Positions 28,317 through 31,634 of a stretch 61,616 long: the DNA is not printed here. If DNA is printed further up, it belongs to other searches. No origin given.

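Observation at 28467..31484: Stand-alone 1005-aa WYL-like / SF1 helicase / PD-(D/E)xK-like nuclease fusion: candidate single-gene anti-phage system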

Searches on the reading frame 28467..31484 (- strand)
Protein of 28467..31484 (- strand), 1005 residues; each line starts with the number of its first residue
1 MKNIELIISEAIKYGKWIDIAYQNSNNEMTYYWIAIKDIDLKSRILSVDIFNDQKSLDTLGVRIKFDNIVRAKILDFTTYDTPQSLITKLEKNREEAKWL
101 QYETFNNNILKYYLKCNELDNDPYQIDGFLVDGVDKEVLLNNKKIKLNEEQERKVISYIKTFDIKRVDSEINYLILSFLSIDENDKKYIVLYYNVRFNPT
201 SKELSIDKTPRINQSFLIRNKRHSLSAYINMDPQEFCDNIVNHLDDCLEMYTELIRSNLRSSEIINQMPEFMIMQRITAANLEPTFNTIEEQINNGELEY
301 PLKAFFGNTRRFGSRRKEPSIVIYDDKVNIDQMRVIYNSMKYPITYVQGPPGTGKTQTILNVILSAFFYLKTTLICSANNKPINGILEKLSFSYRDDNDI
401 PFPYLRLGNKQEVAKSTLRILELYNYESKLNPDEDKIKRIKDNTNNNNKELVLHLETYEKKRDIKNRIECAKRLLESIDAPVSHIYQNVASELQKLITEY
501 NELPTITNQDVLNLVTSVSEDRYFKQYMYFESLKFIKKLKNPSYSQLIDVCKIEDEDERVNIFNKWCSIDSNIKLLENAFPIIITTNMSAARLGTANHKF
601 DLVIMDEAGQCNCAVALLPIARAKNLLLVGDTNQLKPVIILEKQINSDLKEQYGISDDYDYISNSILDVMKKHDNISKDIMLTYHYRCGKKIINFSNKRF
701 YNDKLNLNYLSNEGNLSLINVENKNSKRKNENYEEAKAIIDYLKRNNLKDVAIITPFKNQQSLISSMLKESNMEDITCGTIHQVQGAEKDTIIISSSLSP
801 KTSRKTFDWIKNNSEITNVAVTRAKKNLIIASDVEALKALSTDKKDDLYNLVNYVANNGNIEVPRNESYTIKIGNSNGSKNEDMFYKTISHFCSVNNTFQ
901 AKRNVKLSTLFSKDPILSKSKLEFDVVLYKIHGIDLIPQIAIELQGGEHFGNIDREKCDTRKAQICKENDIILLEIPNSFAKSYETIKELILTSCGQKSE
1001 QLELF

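Call 3: search_protein_families(library=pfam, proteins=[window:28467-31484:-], max_evalue=1)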
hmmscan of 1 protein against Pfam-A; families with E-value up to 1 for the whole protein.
window:28467-31484:- (1005 aa): 9 families
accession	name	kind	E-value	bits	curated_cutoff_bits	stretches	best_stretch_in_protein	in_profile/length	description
PF13086.12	AAA_11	-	5.1e-31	108.8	27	1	328-640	2-255/257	AAA domain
PF13087.12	AAA_12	-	5.4e-23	82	27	1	666-833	5-193/195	AAA domain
PF01443.25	Viral_helicase1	-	1.5e-09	38.5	21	2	742-830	159-226/228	Viral superfamily 1 RNA helicase core domain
PF13245.12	AAA_19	-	3.9e-07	30.8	25.1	1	336-638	5-132/134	AAA domain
PF13604.12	AAA_30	-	5e-06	26.8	27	2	596-638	86-131/191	AAA domain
PF10881.14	DUF2726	-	0.00033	20.8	24.7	1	924-991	59-123/126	Protein of unknown function (DUF2726)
PF09848.15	SLFN-g3_helicase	-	0.00056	19.7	24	1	345-390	4-51/354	Schlafen group 3, DNA/RNA helicase domain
PF13538.12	UvrD_C_2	-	0.048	14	27.4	0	776-794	2-20/52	UvrD-like helicase C-terminal domain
PF24475.1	RBD_DEAH11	-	0.24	12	28.4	1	36-82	23-70/115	DEAH11-like, RNA-binding domain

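Call 4: search_protein_families(library=padloc, proteins=[window:28467-31484:-], max_evalue=1)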
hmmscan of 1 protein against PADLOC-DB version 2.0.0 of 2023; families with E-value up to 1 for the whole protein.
window:28467-31484:- (1005 aa): 10 families
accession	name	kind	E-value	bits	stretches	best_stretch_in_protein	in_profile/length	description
PDLC03924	MkoC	-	2.8e-55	186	2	598-862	669-970/1136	-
PDLC03920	MkoA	-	2.4e-46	156.6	1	343-857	632-1099/1112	-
PDLC03921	MkoA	-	2.9e-33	112.7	1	324-860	1020-1591/1607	-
PDLC05009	PDC-S37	-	3e-32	109.4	2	581-838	918-1201/1550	-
PDLC02194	Hhe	-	3.1e-18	62.5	2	580-739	1360-1517/1911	-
PDLC02895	DpdJ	-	4e-08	28.6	1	751-844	371-464/2112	DpdJ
PDLC00112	GajB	-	2.7e-06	24.3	1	724-835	445-560/581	UrvD helicase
PDLC04140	mad8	-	1.7e-05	22.5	1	338-577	23-188/314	mads_8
PDLC00142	GajB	-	5.9e-05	19.6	1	747-840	469-570/583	UrvD helicase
PDLC00136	GajB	-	7.8e-05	19.7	1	766-840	477-555/570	UrvD helicase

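Call 5: search_protein_families(library=ncbifam, proteins=[window:28467-31484:-], max_evalue=1)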
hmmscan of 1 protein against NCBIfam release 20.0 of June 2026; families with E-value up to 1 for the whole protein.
window:28467-31484:- (1005 aa): 6 families
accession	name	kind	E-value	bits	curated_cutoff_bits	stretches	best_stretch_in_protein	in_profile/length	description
TIGR00376.1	TIGR00376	hypoth_equivalog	4.2e-41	141.1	348.9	3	566-727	328-476/639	IGHMBP2 family helicase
NF058533.1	antiphage_ProA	equivalog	7.9e-32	109.8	1500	2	575-836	1278-1562/1903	anti-phage protein ProA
NF042953.1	Hhe_antiphage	equivalog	2.3e-27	94.9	2000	2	586-835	1267-1540/1797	DUF4011 domain-containing anti-phage protein Hhe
NF040671.1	PLuB_AAA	exception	1.2e-25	89.1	999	2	594-834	957-1232/1256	PLuB system helicase-like protein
TIGR01447.1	recD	equivalog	2.8e-09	36.1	310.15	3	598-735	260-403/597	exodeoxyribonuclease V subunit alpha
TIGR01448.2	helicase_RecD2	equivalog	2.1e-08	32.8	500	3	330-374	319-362/713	SF1B family DNA helicase RecD2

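Call 6: search_solved_structures(query=window:28467-31484:-, max_evalue=0.01)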
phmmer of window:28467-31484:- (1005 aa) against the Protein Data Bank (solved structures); distinct sequences matched with E-value up to 0.01: 22.
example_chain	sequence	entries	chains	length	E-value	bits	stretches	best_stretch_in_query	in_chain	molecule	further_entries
5eax_A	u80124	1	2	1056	1.3e-16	63.1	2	571-707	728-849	DNA replication ATP-dependent helicase/nuclease DNA2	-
5eaw_A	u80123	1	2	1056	1.3e-16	63.1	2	571-707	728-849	DNA replication ATP-dependent helicase/nuclease DNA2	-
5ean_A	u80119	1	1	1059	1.3e-16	63.1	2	571-707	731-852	DNA replication ATP-dependent helicase/nuclease DNA2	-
5mzn_A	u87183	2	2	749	4.3e-16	61.4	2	592-833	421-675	Helicase SEN1,Helicase SEN1 | Helicase SEN1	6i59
4b3g_A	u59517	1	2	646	6e-14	54.3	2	582-836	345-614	DNA-BINDING PROTEIN SMUBP-2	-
4b3f_X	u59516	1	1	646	6e-14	54.3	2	582-836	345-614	DNA-BINDING PROTEIN SMUBP-2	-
8rd3_A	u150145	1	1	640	1.9e-13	52.6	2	327-395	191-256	ATP-dependent helicase NAM7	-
2xzl_A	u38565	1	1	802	4.7e-13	51.3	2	327-395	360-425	ATP-DEPENDENT HELICASE NAM7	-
2xzo_A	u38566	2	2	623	9.1e-13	50.4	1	329-445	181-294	REGULATOR OF NONSENSE TRANSCRIPTS 1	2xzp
2gjk_A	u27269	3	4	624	9.1e-13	50.4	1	329-445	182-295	Regulator of nonsense transcripts 1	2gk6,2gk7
9qdq_A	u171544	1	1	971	9.7e-13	50.3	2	327-395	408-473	ATP-dependent helicase NAM7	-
6ej5_A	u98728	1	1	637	1e-12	50.3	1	329-445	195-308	Regulator of nonsense transcripts 1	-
9qwn_A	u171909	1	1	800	2.6e-12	48.9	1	329-445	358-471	Isoform 2 of Regulator of nonsense transcripts 1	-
2wjv_A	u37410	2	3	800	2.6e-12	48.9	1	329-445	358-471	REGULATOR OF NONSENSE TRANSCRIPTS 1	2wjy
8ftm_A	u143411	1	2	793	1.3e-11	46.5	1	594-837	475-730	5'-3' RNA helicase-like protein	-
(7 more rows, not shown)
